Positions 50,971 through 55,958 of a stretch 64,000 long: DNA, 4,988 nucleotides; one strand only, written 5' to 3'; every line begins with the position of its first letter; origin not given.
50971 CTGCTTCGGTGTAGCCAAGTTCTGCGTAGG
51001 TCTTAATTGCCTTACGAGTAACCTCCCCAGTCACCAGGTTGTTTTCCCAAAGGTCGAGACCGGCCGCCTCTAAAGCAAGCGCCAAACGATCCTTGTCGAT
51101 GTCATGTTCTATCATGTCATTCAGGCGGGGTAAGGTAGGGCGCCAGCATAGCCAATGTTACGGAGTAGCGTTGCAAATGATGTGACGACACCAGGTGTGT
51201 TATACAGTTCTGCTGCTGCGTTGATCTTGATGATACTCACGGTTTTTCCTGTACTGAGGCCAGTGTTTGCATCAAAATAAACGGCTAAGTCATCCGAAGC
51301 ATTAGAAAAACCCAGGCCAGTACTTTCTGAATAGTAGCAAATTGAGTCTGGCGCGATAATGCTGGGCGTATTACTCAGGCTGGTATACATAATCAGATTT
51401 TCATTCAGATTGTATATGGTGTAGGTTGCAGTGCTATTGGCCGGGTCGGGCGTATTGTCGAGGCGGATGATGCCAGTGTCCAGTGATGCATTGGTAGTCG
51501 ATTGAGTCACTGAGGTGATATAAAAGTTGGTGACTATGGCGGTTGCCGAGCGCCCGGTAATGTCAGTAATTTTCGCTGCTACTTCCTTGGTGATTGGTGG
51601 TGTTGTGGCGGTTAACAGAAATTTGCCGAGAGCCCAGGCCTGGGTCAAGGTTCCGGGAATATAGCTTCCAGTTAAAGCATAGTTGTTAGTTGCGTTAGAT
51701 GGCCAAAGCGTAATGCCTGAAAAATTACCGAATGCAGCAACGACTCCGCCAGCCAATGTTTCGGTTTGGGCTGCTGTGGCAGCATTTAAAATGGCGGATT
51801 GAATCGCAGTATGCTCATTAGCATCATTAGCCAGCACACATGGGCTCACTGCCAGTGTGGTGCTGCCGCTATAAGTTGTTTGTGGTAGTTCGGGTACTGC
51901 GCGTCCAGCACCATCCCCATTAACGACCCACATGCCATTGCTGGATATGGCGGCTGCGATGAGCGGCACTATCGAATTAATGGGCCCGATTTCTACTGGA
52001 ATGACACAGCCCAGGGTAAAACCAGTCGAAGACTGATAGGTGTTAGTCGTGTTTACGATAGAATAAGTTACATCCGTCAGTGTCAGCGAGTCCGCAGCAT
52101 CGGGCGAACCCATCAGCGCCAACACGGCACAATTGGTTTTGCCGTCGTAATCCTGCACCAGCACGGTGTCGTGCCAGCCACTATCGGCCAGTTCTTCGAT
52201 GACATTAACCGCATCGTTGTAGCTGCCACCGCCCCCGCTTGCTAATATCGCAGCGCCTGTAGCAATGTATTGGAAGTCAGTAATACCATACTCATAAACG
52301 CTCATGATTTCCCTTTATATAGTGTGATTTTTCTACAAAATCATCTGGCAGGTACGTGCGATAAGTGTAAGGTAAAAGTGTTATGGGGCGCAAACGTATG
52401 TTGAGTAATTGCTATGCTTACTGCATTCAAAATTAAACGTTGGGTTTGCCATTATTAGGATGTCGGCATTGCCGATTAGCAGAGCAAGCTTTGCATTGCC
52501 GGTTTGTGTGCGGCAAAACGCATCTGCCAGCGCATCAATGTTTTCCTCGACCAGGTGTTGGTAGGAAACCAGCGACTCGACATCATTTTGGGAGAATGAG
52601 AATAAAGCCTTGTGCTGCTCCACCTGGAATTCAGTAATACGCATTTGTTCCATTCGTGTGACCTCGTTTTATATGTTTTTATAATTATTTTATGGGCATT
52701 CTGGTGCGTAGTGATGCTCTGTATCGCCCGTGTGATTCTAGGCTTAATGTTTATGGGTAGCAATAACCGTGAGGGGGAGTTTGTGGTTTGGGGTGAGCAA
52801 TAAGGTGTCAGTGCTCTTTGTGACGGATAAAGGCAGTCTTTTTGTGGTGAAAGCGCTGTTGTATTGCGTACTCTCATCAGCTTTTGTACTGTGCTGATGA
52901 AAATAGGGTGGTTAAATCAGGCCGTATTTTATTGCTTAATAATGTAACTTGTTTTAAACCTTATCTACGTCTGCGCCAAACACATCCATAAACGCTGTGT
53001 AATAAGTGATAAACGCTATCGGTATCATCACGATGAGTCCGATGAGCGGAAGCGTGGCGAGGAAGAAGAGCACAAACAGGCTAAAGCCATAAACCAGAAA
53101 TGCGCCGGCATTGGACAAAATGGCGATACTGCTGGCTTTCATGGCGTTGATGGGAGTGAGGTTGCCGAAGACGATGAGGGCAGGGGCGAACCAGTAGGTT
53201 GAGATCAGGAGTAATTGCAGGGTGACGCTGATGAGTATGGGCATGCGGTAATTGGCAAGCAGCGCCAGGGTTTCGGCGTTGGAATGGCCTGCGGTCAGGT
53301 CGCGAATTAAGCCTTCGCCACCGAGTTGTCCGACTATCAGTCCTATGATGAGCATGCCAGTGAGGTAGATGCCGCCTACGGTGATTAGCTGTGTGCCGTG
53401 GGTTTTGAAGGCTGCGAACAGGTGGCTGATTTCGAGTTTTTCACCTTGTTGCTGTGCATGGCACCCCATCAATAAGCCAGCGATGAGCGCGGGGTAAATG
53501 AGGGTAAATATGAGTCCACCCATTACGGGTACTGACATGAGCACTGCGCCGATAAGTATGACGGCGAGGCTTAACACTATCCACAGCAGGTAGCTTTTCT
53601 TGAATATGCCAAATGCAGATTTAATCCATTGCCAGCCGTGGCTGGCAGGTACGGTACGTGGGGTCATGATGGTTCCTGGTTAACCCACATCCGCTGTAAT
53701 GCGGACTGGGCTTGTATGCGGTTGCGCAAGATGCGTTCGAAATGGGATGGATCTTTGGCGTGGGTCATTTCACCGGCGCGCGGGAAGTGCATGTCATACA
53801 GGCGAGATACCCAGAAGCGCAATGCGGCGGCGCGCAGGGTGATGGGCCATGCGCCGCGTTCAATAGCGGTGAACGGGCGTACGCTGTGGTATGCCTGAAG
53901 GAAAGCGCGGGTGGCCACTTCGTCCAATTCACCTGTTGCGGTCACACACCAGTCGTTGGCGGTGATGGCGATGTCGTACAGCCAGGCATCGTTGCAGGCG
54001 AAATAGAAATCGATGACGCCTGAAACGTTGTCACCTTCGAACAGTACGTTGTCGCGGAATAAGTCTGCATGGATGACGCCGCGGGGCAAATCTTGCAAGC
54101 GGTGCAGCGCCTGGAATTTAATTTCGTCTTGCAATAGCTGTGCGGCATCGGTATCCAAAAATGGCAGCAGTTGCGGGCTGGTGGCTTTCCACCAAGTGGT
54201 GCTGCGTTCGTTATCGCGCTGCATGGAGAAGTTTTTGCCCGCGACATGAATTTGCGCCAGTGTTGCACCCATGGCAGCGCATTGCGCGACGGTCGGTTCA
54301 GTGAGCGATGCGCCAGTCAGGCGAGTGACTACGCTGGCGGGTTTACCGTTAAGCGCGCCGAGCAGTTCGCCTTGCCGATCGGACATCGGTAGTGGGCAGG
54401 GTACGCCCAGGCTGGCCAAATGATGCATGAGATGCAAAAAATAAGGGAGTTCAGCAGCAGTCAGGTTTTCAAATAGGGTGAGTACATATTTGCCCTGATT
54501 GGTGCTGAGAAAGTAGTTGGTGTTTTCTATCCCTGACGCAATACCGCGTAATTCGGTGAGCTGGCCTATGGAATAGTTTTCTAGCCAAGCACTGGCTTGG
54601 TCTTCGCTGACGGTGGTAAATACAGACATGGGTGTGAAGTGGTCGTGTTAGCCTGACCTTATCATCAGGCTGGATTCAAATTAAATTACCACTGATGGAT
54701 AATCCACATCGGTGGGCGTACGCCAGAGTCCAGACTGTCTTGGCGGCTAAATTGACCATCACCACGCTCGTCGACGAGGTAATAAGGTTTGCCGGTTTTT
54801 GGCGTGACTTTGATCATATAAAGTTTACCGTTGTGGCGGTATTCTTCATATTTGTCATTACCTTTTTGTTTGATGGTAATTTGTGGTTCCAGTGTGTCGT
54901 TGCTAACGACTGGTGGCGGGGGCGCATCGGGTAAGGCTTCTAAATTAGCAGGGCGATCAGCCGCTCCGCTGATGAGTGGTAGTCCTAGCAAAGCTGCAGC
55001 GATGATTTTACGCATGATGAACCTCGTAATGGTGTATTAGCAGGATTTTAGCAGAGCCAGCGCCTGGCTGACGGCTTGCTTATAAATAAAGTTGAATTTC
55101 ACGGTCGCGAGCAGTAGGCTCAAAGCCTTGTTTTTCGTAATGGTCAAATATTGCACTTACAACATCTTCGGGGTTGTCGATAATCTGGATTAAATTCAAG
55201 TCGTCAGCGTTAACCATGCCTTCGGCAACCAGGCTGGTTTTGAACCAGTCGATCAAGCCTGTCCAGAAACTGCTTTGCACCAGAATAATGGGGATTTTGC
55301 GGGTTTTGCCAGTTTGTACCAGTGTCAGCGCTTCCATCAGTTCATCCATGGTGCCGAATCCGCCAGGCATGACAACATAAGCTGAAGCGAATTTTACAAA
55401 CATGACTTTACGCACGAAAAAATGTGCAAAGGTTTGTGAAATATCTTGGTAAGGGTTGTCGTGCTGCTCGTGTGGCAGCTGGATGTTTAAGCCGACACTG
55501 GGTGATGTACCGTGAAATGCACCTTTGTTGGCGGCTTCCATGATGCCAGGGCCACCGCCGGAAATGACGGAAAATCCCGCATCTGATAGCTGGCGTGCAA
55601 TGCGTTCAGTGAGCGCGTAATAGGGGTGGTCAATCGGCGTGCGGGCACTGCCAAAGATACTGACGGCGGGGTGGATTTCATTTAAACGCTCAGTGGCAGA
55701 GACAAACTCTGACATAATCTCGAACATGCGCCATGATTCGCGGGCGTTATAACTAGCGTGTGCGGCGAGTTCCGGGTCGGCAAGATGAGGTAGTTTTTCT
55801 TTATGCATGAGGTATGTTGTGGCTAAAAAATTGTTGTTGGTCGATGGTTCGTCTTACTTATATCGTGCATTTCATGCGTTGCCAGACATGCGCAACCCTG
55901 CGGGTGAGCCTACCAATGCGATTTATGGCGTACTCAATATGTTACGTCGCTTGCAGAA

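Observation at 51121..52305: Orphan DUF917 enzyme with the composition of an extracellular protein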

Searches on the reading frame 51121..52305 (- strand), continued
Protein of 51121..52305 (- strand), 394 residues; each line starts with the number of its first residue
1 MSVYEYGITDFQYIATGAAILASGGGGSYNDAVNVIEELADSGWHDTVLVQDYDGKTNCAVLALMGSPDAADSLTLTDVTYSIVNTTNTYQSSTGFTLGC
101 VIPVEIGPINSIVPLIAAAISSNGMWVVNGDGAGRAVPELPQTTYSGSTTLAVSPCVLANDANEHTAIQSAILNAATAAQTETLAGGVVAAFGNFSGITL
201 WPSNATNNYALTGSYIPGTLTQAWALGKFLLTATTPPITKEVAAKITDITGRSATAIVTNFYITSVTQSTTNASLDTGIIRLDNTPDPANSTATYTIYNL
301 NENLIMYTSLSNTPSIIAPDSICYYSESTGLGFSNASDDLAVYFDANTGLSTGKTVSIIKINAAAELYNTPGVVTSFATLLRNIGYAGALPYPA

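Call 67: search_protein_families(library=pfam, proteins=[P0242, P0235, P0246, P0036, P0122, P0125], max_evalue=0.001)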
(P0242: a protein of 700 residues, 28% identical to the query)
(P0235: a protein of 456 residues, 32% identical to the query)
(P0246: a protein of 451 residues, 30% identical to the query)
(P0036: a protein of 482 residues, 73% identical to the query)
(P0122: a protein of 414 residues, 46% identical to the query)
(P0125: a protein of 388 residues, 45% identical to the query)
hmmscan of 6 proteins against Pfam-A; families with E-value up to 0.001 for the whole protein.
P0242 (700 aa): 3 families
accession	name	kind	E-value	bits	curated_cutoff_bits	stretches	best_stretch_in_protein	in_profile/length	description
PF06032.18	S-Me-THD_N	-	1.2e-27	97.4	27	1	8-162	1-150/158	S-Me-THD-like, N-terminal domain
PF20906.3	S-Me-THD_C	-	2.7e-25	89.2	27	1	182-358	6-178/190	S-Me-THD-like, C-terminal domain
PF01177.27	Asp_Glu_race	-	2.3e-19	70.5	31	1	475-641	42-205/211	Asp/Glu/Hydantoin racemase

P0235 (456 aa): 2 families
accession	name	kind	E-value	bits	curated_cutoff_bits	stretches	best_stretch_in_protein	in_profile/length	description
PF06032.18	S-Me-THD_N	-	8.8e-33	114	27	1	14-192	1-156/158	S-Me-THD-like, N-terminal domain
PF20906.3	S-Me-THD_C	-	3.3e-16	59.6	27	1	208-418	5-173/190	S-Me-THD-like, C-terminal domain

P0246 (451 aa): 2 families
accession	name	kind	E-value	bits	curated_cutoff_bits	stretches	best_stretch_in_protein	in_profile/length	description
PF06032.18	S-Me-THD_N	-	3.6e-34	118.5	27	1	43-205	2-156/158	S-Me-THD-like, N-terminal domain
PF20906.3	S-Me-THD_C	-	6.5e-23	81.5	27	1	220-408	6-175/190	S-Me-THD-like, C-terminal domain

P0036 (482 aa): 2 families
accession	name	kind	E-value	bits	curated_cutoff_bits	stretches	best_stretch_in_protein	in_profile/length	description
PF06032.18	S-Me-THD_N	-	5.8e-26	91.9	27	1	99-249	2-150/158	S-Me-THD-like, N-terminal domain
PF20906.3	S-Me-THD_C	-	4.4e-11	42.9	27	1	266-420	4-144/190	S-Me-THD-like, C-terminal domain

P0122 (414 aa): 2 families
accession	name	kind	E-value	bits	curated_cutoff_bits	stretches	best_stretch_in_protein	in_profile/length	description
PF06032.18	S-Me-THD_N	-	7.5e-26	91.5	27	1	26-184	2-152/158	S-Me-THD-like, N-terminal domain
PF20906.3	S-Me-THD_C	-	2.4e-10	40.5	27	1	199-353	4-145/190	S-Me-THD-like, C-terminal domain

P0125 (388 aa): 2 families
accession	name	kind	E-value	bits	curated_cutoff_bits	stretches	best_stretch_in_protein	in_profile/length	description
PF06032.18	S-Me-THD_N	-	3.4e-22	79.6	27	1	9-154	1-142/158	S-Me-THD-like, N-terminal domain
PF20906.3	S-Me-THD_C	-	3.1e-20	72.7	27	1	180-361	4-168/190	S-Me-THD-like, C-terminal domain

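Call 87: search_protein_families(library=padloc, proteins=[window:51121-52305:-, L015:9219-10259:+], max_evalue=0.01)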
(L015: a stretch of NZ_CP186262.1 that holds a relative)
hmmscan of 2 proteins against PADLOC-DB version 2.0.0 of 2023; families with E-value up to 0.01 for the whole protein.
window:51121-52305:- (394 aa): 0 families

L015:9219-10259:+ (347 aa): 0 families

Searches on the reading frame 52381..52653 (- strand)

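Call 8: search_protein_families(library=pfam, proteins=[window:52381-52653:-], max_evalue=0.001)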
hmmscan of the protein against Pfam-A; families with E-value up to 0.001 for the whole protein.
window:52381-52653:- (90 aa): 0 families

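Call 44: search_protein_families(library=pfam, proteins=[window:52381-52653:-], max_evalue=5)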
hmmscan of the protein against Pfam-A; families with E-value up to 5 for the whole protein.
window:52381-52653:- (90 aa): 1 family
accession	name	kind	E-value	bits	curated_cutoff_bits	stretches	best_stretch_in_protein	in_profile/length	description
PF11563.14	Protoglobin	-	0.0014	19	25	1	9-60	3-54/158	Protoglobin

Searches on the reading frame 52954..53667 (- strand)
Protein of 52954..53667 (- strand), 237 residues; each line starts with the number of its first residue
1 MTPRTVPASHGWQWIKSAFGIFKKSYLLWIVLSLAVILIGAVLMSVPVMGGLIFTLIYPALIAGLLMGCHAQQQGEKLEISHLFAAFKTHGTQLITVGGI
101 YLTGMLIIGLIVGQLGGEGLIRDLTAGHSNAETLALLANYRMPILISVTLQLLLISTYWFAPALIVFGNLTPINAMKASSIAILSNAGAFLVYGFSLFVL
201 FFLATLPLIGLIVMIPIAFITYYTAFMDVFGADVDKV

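Call 8: search_protein_families(library=pfam, proteins=[window:52954-53667:-], max_evalue=0.001)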
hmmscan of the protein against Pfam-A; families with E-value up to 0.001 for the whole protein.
window:52954-53667:- (237 aa): 0 families

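Call 44: search_protein_families(library=pfam, proteins=[window:52954-53667:-], max_evalue=5)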
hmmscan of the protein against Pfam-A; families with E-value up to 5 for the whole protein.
window:52954-53667:- (237 aa): 1 family
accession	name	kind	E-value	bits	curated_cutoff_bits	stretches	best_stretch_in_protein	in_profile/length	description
PF09955.14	DUF2189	-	0.025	15.2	26.2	1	54-106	8-60/126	Predicted integral membrane protein (DUF2189)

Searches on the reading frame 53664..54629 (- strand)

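Call 8: search_protein_families(library=pfam, proteins=[window:53664-54629:-], max_evalue=0.001)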
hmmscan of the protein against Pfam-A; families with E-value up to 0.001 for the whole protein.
window:53664-54629:- (321 aa): 1 family
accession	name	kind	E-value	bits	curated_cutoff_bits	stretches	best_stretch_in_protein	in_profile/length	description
PF01636.29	APH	-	1.7e-46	159.4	23.2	1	27-253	2-239/239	Phosphotransferase enzyme family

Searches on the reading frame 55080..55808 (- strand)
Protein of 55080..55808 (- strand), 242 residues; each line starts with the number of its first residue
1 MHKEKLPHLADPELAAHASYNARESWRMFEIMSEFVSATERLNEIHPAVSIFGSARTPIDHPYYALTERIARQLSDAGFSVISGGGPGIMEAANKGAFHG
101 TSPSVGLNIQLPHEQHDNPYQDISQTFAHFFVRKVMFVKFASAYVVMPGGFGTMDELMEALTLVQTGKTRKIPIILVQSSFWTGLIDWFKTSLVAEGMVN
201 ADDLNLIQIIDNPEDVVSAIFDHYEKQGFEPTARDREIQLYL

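Call 8: search_protein_families(library=pfam, proteins=[window:55080-55808:-], max_evalue=0.001)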
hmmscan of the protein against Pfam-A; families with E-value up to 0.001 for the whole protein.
window:55080-55808:- (242 aa): 3 families
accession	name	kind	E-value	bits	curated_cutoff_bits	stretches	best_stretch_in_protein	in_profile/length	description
PF03641.19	Lysine_decarbox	-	1.8e-33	115.9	27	1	90-219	1-130/131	Possible lysine decarboxylase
PF18306.6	LDcluster4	-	3.4e-13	49.9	26.3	1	48-162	3-115/151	SLOG cluster4 family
PF02481.21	DNA_processg_A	-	0.00044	19.9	29.6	1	42-106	40-102/212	DNA recombination-mediator protein A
